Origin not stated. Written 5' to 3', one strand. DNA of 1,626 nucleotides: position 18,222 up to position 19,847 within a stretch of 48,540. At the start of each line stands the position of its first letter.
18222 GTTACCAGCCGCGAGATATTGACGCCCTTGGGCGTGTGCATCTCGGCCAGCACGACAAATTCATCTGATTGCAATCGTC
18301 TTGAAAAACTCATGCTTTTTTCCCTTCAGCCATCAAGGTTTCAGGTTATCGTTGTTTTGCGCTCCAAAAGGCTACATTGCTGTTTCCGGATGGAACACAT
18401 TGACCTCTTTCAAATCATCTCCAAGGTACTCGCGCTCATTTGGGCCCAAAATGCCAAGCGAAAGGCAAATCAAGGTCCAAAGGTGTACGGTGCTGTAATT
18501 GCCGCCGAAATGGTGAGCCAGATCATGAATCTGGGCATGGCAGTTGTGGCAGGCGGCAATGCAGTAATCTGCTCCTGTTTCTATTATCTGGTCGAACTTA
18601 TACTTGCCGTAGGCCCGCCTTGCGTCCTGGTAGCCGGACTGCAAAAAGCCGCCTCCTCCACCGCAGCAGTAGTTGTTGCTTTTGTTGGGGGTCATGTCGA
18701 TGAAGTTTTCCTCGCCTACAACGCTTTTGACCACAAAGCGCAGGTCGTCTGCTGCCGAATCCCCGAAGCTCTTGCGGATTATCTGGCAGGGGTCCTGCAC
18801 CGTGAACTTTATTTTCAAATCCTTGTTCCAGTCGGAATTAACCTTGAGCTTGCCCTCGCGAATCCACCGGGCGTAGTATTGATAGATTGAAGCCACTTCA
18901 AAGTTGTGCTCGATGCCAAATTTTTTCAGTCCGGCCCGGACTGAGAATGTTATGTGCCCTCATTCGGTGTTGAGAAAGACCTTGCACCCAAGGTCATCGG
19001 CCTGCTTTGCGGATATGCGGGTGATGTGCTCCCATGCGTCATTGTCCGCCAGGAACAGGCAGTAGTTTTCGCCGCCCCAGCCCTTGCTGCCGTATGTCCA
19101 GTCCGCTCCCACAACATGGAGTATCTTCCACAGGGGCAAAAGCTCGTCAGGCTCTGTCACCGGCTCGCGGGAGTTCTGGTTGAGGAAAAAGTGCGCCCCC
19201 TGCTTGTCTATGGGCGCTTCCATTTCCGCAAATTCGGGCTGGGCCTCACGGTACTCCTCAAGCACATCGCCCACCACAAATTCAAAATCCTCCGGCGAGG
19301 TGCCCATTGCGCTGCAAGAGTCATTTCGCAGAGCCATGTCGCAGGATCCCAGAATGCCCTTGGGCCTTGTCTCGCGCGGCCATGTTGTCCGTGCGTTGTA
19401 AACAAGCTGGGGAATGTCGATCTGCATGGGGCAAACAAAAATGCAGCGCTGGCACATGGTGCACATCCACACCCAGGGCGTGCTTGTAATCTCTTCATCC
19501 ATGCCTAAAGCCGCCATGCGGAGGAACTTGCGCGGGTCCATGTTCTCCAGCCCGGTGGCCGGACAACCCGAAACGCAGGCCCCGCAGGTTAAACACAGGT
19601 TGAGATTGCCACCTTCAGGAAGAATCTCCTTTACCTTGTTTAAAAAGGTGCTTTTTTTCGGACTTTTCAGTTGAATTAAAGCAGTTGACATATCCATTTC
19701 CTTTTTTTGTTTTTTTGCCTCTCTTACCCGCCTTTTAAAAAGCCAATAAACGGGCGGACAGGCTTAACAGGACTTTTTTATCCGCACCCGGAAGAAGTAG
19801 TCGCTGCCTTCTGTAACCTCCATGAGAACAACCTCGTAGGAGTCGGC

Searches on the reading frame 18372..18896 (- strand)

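Call 9: search_protein_families(library=pfam, proteins=[window:18372-18896:-], max_evalue=0.01)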
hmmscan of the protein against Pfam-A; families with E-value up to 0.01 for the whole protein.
window:18372-18896:- (174 aa): 1 family
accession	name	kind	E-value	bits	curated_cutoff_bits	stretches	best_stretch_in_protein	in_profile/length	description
PF02754.22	CCG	-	3.9e-13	49.8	20.6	1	32-123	2-84/85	Cysteine-rich domain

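Call 30: search_protein_families(library=ncbifam, proteins=[window:18372-18896:-], max_evalue=0.001)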
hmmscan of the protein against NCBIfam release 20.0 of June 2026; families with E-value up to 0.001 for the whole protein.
window:18372-18896:- (174 aa): 8 families
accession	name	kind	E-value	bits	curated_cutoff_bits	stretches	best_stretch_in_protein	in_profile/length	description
NF045724.1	ferredox_TmcB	equivalog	8.1e-27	93.8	735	1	6-139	294-420/430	electron transfer complex ferredoxin TmcB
NF045711.1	sulf_resp_HmcF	equivalog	8.5e-27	94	750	1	7-132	315-434/457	sulfate respiration complex iron-sulfur protein HmcF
NF004898.0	PRK06259.1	equivalog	2.4e-14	52.9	385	1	18-129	366-469/488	fumarate reductase (CoM/CoB) subunit TfrB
NF045796.1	DsrK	equivalog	2e-10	39.9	400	1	2-130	300-423/453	sulfate reduction electron transfer complex DsrMKJOP subunit DsrK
NF045670.1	quin_L_LdhH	equivalog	2.6e-07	29.3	800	1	20-139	591-701/706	L-lactate dehydrogenase (quinone) large subunit LdhH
TIGR03288.1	CoB_CoM_SS_B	equivalog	2.7e-07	30.1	345.15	1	16-149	131-269/290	CoB--CoM heterodisulfide reductase subunit B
TIGR03379.1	glycerol3P_GlpC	equivalog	7.2e-06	25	279.9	1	75-144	328-393/397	anaerobic glycerol-3-phosphate dehydrogenase subunit GlpC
NF008369.0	PRK11168.1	equivalog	6.3e-05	22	278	1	24-127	290-384/401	anaerobic glycerol-3-phosphate dehydrogenase subunit C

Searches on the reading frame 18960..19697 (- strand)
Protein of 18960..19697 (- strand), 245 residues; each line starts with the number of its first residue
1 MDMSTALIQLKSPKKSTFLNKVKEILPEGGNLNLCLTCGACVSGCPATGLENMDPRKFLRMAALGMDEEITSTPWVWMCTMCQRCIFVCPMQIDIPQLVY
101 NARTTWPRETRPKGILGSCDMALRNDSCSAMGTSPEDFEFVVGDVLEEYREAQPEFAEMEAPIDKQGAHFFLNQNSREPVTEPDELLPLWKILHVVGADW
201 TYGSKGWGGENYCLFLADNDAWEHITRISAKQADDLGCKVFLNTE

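Call 9: search_protein_families(library=pfam, proteins=[window:18960-19697:-], max_evalue=0.01)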
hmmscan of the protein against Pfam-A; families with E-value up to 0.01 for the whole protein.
window:18960-19697:- (245 aa): 15 families
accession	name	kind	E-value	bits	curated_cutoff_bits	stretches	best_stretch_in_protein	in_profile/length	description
PF13183.11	Fer4_8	-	1.6e-09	38.6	27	1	32-93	2-68/68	4Fe-4S dicluster domain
PF13534.11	Fer4_17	-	1.8e-09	38.4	22.2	1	35-94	2-61/61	4Fe-4S dicluster domain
PF13187.11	Fer4_9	-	2e-09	37.7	27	2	35-92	2-50/52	4Fe-4S dicluster domain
PF12838.12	Fer4_7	-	1.5e-06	29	27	1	35-92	2-51/52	4Fe-4S dicluster domain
PF13237.11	Fer4_10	-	3.2e-06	27.4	25.5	1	32-90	6-53/53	4Fe-4S dicluster domain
PF13484.11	Fer4_16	-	6.1e-06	27.4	30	0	79-93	2-16/66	4Fe-4S double cluster binding domain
PF12797.12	Fer4_2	-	0.00032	20.9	24.5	0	32-47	7-22/22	4Fe-4S binding domain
PF12837.12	Fer4_6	-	0.00056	20.2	25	0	33-47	7-21/24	4Fe-4S binding domain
PF13746.11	Fer4_18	-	0.00064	20.3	27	0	78-96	60-78/114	4Fe-4S dicluster domain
PF25160.1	LdpA_Fe-S-bd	-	0.0007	19.8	27.6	0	32-51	25-44/49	LdpA Fe-S cluster-binding domain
PF17179.9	Fer4_22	-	0.00099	20.4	27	0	16-47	63-93/95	4Fe-4S dicluster domain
PF00037.32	Fer4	-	0.001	19.2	21.1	0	32-46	5-19/24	4Fe-4S binding domain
PF14697.11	Fer4_21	-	0.0019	18.7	35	0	33-91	6-53/59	4Fe-4S dicluster domain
PF12798.12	Fer4_3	-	0.0024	19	27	0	79-92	1-14/15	4Fe-4S binding domain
PF12800.12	Fer4_4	-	0.0032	18.1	24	0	33-47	2-16/17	4Fe-4S binding domain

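Call 30: search_protein_families(library=ncbifam, proteins=[window:18960-19697:-], max_evalue=0.001)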
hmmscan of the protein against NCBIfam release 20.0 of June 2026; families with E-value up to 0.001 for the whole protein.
window:18960-19697:- (245 aa): 17 families
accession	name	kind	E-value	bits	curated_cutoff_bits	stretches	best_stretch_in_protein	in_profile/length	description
NF045711.1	sulf_resp_HmcF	equivalog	6.8e-15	54.8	750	1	72-224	114-261/457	sulfate respiration complex iron-sulfur protein HmcF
TIGR03290.1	CoB_CoM_SS_C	equivalog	3.8e-14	52.9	160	1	33-105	2-74/144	CoB--CoM heterodisulfide reductase subunit C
NF045796.1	DsrK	equivalog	1.4e-13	50.3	400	1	75-243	116-267/453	sulfate reduction electron transfer complex DsrMKJOP subunit DsrK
NF045724.1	ferredox_TmcB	equivalog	4.4e-12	45.3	735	1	78-239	100-258/430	electron transfer complex ferredoxin TmcB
NF041890.1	hdrC_Methbact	equivalog_domain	4.7e-10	39.4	270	1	30-93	26-88/192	ferredoxin:CoB-CoM heterodisulfide reductase subunit HdrC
NF041779.1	hetero_SS_HdrC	equivalog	5.2e-10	39.1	350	1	13-93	9-90/198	ferredoxin:CoB-CoM heterodisulfide reductase subunit HdrC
NF038018.1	qmoC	equivalog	1.8e-09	37.6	300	1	21-112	5-97/360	quinone-interacting membrane-bound oxidoreductase complex subunit QmoC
NF004898.0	PRK06259.1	equivalog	6.3e-09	35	385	1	17-97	118-206/488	fumarate reductase (CoM/CoB) subunit TfrB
NF041837.1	rnfC_Methano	equivalog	3.7e-07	29.4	650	1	34-104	359-424/438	Rnf electron transport complex subunit RnfC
TIGR00384.1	dhsB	subfamily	9.3e-07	28.5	88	1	12-97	119-215/222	succinate dehydrogenase and fumarate reductase iron-sulfur protein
TIGR01945.1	rnfC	subfamily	7e-06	24.8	245.95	1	31-103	361-428/435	RnfABCDGE type electron transport complex subunit C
NF006221.0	PRK08348.1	subfamily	3.2e-05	23.6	124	1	31-92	42-90/136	NADH-plastoquinone oxidoreductase subunit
NF008369.0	PRK11168.1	equivalog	3.2e-05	23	278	1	31-110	9-91/401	anaerobic glycerol-3-phosphate dehydrogenase subunit C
NF003454.1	PRK05035.1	equivalog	0.00023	19.8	345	1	24-95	358-424/556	electron transport complex subunit RsxC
NF040864.1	HgcB_ferredoxin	equivalog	0.00029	20.6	99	0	33-50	44-61/93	mercury methylation ferredoxin HgcB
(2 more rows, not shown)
